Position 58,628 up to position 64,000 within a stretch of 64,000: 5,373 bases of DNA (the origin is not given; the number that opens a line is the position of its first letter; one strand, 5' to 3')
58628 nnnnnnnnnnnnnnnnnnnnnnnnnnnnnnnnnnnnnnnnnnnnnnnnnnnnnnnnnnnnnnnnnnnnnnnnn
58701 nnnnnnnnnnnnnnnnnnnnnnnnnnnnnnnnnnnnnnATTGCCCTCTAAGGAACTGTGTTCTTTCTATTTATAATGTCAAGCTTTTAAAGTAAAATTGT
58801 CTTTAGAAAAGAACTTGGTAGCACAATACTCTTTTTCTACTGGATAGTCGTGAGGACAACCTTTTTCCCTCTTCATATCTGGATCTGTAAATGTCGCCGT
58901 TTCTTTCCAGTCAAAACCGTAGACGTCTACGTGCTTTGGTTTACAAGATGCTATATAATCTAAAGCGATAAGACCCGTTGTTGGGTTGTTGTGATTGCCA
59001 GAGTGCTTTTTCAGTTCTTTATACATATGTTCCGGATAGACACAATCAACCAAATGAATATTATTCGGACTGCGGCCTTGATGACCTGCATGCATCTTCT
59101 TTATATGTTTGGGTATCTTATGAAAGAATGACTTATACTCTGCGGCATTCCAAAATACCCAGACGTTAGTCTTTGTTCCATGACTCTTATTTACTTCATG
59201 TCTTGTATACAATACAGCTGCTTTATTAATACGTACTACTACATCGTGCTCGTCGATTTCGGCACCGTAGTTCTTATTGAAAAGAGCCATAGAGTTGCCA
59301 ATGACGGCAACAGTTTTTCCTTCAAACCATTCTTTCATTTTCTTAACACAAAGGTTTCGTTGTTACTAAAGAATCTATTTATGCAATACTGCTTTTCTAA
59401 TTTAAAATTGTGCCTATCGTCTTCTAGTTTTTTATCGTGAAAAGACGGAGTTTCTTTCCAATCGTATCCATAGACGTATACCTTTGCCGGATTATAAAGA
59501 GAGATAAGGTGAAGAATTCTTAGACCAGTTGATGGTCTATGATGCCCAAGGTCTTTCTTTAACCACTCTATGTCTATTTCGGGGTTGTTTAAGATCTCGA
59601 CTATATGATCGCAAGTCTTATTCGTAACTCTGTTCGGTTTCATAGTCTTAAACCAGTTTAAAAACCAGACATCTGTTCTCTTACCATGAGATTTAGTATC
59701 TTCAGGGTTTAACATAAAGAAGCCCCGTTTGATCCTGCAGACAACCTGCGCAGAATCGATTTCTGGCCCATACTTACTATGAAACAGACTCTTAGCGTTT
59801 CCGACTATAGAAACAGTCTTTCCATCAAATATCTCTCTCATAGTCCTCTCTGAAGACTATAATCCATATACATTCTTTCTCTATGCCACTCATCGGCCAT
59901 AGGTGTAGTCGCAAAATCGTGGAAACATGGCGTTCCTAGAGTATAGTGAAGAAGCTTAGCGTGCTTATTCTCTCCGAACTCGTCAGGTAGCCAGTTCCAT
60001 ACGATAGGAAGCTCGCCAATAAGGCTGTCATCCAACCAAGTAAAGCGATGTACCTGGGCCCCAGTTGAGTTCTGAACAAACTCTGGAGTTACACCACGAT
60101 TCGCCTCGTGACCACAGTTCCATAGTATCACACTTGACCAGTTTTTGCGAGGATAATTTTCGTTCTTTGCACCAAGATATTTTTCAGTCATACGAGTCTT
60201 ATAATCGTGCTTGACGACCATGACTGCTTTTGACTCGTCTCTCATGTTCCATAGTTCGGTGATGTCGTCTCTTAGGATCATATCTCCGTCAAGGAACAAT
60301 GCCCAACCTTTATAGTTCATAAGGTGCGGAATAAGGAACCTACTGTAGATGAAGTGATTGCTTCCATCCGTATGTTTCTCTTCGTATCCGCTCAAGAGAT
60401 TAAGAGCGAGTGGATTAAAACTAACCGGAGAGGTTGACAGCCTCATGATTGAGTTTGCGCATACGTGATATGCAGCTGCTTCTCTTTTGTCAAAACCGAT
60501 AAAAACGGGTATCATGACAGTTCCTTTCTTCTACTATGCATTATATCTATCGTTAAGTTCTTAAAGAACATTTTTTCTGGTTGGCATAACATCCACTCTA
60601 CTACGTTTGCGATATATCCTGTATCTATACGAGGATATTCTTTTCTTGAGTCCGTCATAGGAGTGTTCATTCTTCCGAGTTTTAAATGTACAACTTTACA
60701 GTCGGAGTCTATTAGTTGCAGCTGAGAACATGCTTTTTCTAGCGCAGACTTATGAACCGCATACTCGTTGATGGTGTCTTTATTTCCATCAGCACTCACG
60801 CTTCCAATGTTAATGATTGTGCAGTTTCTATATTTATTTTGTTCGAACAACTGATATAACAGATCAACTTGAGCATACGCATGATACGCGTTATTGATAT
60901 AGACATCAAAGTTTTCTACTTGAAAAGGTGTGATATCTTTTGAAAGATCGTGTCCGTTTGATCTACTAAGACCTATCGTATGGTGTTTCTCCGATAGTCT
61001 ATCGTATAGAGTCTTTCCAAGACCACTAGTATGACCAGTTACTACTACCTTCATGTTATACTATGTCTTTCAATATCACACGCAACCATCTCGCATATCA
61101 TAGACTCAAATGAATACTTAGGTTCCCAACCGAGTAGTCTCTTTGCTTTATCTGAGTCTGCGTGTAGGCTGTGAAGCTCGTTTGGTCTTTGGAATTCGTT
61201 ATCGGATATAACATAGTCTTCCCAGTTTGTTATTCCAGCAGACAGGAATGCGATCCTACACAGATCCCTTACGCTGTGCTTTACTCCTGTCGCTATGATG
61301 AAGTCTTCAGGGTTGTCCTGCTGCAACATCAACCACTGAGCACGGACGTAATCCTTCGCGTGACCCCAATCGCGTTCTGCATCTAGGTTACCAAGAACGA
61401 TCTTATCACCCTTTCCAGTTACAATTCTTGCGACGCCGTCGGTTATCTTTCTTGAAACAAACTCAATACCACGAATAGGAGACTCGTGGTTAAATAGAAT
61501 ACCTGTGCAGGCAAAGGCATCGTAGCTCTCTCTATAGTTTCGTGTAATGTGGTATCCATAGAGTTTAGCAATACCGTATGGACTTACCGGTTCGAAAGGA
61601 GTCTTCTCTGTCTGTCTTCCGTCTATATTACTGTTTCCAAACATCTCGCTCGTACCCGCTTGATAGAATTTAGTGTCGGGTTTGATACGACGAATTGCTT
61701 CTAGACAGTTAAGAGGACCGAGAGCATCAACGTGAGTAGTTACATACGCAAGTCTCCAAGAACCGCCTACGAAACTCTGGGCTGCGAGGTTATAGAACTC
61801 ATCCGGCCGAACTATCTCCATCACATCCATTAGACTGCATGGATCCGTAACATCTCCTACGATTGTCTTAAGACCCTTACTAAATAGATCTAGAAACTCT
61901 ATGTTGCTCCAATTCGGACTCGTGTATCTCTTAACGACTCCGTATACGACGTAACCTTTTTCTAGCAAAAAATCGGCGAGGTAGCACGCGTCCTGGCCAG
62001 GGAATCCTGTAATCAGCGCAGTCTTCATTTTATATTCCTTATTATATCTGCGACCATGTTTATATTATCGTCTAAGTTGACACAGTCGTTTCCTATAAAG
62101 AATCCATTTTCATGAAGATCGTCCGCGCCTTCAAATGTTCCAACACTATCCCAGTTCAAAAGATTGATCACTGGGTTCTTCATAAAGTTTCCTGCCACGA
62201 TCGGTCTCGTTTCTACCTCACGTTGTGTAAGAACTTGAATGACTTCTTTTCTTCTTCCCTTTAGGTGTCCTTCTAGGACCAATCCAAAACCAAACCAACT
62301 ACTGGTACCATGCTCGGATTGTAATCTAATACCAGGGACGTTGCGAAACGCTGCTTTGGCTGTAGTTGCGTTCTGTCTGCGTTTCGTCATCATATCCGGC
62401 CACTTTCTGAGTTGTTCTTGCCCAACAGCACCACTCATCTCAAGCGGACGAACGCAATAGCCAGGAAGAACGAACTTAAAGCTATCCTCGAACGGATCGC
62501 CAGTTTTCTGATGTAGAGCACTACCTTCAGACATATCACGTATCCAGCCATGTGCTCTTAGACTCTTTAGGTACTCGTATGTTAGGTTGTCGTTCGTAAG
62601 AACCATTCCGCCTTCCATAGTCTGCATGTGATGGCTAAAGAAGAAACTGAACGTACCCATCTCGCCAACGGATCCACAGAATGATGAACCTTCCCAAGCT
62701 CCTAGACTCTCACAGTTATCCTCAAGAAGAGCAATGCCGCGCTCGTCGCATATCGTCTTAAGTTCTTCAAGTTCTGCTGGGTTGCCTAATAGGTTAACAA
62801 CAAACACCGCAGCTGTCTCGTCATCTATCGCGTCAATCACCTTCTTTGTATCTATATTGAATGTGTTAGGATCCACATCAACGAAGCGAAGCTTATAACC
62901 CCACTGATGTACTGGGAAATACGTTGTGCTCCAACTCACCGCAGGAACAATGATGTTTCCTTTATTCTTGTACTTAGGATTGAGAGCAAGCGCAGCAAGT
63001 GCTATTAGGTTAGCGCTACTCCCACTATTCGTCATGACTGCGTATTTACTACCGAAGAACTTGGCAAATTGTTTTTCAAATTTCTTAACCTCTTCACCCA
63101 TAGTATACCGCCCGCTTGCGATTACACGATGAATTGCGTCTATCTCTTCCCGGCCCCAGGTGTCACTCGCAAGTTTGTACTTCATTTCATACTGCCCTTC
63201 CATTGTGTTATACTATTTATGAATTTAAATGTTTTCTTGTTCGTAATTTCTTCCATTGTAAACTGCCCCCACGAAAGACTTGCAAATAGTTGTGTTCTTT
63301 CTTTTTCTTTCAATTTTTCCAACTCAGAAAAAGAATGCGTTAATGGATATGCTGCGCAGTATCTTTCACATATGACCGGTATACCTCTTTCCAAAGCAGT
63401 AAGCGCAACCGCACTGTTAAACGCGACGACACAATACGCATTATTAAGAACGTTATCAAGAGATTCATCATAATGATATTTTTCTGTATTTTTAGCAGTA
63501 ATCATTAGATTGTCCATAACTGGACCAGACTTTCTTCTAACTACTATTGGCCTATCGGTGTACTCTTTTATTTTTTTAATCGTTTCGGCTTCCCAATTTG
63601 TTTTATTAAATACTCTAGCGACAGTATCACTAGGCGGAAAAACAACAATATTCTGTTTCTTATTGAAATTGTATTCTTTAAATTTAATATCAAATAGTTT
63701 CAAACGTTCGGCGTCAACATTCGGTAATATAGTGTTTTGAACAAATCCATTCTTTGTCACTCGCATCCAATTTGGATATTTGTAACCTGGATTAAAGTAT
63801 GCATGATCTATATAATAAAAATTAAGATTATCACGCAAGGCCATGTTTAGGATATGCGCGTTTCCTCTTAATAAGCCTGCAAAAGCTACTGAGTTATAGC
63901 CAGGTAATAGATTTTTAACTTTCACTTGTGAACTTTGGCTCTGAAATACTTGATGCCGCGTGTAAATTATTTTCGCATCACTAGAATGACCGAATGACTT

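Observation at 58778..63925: GDP-sugar (colitose-type 3,6-dideoxyhexose?) biosynthesis plus four glycosyltransferases carried by the phage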

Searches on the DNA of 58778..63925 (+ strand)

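Call 6: search_dna_similar(query=window:58778-63925:+, collection=phages, mode=distant, max_rows=20)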
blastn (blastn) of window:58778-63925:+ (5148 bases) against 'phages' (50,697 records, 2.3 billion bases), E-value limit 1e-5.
Records with a match: 25; places in all: 25; records where one place covers at least 80% of the query: 0.
Best place of each record, by identity: 60-80% 25.
By first word of the organism name: Synechococcus 22; Pelagibacter 1; Bacteriophage 1; Marine 1.
By host as written in the record: - 22; Synechococcus sp. WH 7803 2; Candidatus Pelagibacter ubique HTCC1062 1.
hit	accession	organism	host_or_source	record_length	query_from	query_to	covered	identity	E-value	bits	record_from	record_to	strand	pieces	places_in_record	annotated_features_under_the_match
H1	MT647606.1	Pelagibacter phage Mosig EXVC030M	Candidatus Pelagibacter ubique HTCC1062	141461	1424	1567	3%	71.7%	1e-8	71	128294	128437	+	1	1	putative glycosyltransferase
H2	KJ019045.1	Synechococcus phage ACG-2014f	-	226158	2701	2838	3%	71.4%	4e-8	68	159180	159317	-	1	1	GDP-D-mannose 4,6-dehydratase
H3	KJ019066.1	Synechococcus phage ACG-2014f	-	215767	2701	2838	3%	71.4%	4e-8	68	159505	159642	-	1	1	GDP-D-mannose 4,6-dehydratase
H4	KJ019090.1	Synechococcus phage ACG-2014f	-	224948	2701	2838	3%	71.4%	4e-8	68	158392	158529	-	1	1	GDP-D-mannose 4,6-dehydratase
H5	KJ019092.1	Synechococcus phage ACG-2014f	-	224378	2701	2838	3%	71.4%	4e-8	68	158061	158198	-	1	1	GDP-D-mannose 4,6-dehydratase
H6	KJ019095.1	Synechococcus phage ACG-2014f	-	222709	2701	2838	3%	71.4%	4e-8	68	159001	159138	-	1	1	GDP-D-mannose 4,6-dehydratase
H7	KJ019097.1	Synechococcus phage ACG-2014f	-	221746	2701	2838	3%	71.4%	4e-8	68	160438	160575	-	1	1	GDP-D-mannose 4,6-dehydratase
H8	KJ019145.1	Synechococcus phage ACG-2014f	-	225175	2701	2838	3%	71.4%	4e-8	68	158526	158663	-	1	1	GDP-D-mannose 4,6-dehydratase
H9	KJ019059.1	Synechococcus phage ACG-2014f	-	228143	2701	2838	3%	70.7%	2e-6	64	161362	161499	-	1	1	GDP-D-mannose 4,6-dehydratase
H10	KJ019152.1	Synechococcus phage ACG-2014f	-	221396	2701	2838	3%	70.7%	2e-6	64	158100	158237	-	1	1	GDP-D-mannose 4,6-dehydratase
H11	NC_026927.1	Synechococcus phage ACG-2014f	-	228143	2701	2838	3%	70.7%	2e-6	64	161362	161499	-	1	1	nucleotide-sugar epimerase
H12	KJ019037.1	Synechococcus phage ACG-2014f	-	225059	2701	2837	3%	70.5%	6e-6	62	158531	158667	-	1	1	GDP-D-mannose 4,6-dehydratase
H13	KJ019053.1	Synechococcus phage ACG-2014f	-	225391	2701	2837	3%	70.5%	6e-6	62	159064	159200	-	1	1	GDP-D-mannose 4,6-dehydratase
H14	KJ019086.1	Synechococcus phage ACG-2014f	-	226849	2701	2837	3%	70.5%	6e-6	62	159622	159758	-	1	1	GDP-D-mannose 4,6-dehydratase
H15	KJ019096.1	Synechococcus phage ACG-2014f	-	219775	2701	2837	3%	70.5%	6e-6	62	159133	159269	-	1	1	GDP-D-mannose 4,6-dehydratase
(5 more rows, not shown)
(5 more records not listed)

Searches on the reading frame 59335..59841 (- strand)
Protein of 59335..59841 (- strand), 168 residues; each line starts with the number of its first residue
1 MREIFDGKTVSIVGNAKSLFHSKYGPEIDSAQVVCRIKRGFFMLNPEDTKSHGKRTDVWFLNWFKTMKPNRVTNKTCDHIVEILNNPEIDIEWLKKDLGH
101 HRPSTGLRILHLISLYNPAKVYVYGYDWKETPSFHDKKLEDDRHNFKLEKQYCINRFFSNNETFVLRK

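Call 3: search_protein_families(library=pfam, proteins=[window:59335-59841:-], max_evalue=0.01)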
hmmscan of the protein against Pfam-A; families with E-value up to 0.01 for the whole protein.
window:59335-59841:- (168 aa): 1 family
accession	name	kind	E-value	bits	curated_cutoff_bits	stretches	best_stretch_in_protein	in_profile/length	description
PF00777.23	Glyco_transf_29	-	2.6e-08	34.1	23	1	11-107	58-155/272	Glycosyltransferase family 29 (sialyltransferase)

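Call 4: search_protein_families(library=ncbifam, proteins=[window:59335-59841:-], max_evalue=0.01)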
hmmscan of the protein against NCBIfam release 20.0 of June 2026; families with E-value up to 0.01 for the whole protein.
window:59335-59841:- (168 aa): 0 families

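Call 10: search_protein_families(library=phrogs, proteins=[window:59335-59841:-], max_evalue=0.001)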
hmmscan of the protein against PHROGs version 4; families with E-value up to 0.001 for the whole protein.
window:59335-59841:- (168 aa): 0 families

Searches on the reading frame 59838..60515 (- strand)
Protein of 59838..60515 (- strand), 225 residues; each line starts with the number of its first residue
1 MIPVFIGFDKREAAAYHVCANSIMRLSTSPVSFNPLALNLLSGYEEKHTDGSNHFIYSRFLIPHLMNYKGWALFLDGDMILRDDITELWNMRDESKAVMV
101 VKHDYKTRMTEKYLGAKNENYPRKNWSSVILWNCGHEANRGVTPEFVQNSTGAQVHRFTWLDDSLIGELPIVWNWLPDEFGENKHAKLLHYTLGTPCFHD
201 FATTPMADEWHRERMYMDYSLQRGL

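Call 3: search_protein_families(library=pfam, proteins=[window:59838-60515:-], max_evalue=0.01)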
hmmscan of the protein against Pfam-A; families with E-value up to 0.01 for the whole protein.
window:59838-60515:- (225 aa): 1 family
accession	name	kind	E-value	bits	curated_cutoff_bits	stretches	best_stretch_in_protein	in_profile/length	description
PF01501.26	Glyco_transf_8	-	8.6e-09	35.8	24.3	1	46-113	76-139/253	Glycosyl transferase family 8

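Call 4: search_protein_families(library=ncbifam, proteins=[window:59838-60515:-], max_evalue=0.01)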
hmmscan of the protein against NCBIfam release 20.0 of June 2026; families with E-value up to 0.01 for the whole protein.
window:59838-60515:- (225 aa): 0 families

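Call 10: search_protein_families(library=phrogs, proteins=[window:59838-60515:-], max_evalue=0.001)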
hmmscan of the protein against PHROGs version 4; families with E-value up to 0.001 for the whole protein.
window:59838-60515:- (225 aa): 1 family
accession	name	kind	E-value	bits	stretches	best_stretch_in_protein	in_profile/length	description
phrog_28018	-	unknown function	1.3e-37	130.7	1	47-213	71-242/262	-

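Call 58: search_solved_structures(query=A5, max_evalue=0.1, show_alignments=1)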
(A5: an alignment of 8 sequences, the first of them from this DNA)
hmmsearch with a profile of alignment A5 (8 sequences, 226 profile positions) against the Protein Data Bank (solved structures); distinct sequences matched with E-value up to 0.1: 2.
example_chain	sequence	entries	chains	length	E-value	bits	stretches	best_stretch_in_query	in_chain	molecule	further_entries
6u4b_A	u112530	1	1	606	0.021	17.6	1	55-104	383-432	WbbM protein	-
5gvv_A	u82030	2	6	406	0.033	17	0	54-93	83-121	Glycosyl transferase family 8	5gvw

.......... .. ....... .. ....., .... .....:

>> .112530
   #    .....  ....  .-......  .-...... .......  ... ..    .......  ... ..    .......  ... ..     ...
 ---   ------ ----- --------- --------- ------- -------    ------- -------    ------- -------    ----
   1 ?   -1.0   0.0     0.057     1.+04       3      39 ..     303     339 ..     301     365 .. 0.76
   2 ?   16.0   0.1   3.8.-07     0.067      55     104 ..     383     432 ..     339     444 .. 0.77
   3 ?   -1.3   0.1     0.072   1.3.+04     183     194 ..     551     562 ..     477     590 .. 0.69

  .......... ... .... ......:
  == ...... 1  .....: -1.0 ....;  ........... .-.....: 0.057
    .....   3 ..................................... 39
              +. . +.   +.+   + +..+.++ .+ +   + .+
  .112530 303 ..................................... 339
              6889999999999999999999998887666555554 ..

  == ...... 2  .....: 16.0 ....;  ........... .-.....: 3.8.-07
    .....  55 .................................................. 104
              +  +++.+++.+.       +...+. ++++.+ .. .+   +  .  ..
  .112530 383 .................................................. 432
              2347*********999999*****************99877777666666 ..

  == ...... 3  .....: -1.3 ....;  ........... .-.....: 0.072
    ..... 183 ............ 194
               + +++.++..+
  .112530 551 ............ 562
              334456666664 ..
